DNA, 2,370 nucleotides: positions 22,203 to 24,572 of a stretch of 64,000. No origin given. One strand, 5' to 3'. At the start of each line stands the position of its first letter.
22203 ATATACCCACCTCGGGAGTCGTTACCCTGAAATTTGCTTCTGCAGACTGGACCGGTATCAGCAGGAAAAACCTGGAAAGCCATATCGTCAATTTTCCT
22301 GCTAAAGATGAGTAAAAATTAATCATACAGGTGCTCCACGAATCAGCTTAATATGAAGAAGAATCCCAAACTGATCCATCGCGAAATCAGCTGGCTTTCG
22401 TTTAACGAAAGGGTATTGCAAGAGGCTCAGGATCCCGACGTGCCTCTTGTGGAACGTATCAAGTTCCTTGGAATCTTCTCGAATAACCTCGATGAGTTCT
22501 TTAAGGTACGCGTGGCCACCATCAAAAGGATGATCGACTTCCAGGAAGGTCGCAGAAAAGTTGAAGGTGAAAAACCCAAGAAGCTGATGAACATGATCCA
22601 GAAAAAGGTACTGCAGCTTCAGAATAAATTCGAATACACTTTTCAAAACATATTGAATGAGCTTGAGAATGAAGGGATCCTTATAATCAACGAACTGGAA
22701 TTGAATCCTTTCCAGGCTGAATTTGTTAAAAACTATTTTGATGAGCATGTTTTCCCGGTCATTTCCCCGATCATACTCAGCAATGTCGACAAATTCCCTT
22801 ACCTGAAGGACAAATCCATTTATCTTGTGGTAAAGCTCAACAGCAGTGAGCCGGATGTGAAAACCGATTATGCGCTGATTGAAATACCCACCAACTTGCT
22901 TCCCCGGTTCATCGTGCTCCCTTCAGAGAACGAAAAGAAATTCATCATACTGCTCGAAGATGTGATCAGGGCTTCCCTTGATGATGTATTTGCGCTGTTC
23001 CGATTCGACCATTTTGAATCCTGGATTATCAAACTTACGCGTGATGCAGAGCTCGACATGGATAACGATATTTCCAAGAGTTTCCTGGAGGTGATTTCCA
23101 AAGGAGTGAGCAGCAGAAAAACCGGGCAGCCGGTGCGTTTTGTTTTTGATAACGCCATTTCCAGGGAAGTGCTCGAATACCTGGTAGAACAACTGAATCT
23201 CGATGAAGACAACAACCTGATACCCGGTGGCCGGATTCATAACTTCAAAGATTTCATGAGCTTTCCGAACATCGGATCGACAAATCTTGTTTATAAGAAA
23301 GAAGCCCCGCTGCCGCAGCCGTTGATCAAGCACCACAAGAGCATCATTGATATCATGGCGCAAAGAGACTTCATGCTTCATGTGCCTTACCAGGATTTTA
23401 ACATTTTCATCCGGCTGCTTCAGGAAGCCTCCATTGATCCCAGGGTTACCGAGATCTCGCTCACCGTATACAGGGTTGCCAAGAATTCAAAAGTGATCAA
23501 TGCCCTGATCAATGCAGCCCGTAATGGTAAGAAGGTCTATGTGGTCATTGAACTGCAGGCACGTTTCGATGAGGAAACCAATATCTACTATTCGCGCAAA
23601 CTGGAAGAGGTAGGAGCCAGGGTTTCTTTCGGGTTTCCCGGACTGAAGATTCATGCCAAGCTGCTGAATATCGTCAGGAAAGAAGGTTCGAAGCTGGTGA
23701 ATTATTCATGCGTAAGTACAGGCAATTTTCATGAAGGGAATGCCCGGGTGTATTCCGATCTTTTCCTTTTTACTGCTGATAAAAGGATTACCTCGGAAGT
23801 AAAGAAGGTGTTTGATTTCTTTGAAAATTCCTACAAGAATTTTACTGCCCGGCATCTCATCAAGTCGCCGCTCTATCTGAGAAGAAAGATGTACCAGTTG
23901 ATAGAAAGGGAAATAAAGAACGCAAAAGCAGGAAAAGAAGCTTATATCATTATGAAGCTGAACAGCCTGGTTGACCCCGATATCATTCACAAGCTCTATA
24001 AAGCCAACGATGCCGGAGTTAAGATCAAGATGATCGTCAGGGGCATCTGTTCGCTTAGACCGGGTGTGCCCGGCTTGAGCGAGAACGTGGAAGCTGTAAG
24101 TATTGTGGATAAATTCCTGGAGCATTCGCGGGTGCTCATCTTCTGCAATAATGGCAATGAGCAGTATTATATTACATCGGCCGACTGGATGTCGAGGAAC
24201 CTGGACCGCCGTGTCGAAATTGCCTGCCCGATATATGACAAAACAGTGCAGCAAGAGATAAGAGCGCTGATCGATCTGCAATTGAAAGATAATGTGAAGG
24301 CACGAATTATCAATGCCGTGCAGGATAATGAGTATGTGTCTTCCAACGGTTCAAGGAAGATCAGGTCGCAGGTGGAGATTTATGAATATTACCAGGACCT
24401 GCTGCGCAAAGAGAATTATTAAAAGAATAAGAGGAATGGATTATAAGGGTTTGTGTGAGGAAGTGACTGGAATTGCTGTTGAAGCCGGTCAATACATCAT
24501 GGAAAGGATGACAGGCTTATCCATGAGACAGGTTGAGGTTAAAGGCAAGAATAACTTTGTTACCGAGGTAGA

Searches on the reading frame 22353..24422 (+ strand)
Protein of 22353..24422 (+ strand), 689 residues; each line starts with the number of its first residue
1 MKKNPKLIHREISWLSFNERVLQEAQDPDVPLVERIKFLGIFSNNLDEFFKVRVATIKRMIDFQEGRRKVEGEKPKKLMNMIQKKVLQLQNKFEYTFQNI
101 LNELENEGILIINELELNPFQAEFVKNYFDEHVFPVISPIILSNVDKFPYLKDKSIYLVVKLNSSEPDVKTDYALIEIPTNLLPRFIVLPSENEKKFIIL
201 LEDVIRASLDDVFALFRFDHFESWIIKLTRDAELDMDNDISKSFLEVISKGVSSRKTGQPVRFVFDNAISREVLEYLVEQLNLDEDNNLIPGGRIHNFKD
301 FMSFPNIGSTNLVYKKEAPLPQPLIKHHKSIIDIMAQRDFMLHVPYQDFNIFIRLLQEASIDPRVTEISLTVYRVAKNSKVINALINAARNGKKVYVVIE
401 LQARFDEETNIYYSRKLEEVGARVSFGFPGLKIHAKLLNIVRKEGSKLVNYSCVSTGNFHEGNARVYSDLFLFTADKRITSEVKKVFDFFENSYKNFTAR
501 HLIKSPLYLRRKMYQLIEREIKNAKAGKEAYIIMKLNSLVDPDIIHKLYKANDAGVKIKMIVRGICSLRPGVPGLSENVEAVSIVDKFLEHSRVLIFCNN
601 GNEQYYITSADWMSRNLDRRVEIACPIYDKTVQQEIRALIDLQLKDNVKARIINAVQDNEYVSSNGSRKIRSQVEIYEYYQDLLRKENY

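Call 90: search_protein_families(library=pfam, proteins=[window:22353-24422:+], max_evalue=0.00001)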
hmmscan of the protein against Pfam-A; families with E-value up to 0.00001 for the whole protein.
window:22353-24422:+ (689 aa): 5 families
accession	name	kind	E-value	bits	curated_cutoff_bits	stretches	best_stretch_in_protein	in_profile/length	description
PF13090.12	PP_kinase_C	-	1.1e-70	237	25.8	1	502-673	1-172/172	Polyphosphate kinase C-terminal domain 2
PF17941.7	PP_kinase_C_1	-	6.2e-65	218.3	25.7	1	331-495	2-166/167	Polyphosphate kinase C-terminal domain 1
PF02503.22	PP_kinase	-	3.3e-52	177.3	31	1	121-304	2-183/183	Polyphosphate kinase middle domain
PF13089.11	PP_kinase_N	-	1.7e-35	122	23.8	1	8-111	2-106/107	Polyphosphate kinase N-terminal domain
PF13091.12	PLDc_2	-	1.4e-15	57.8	27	2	355-488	4-129/132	PLD-like domain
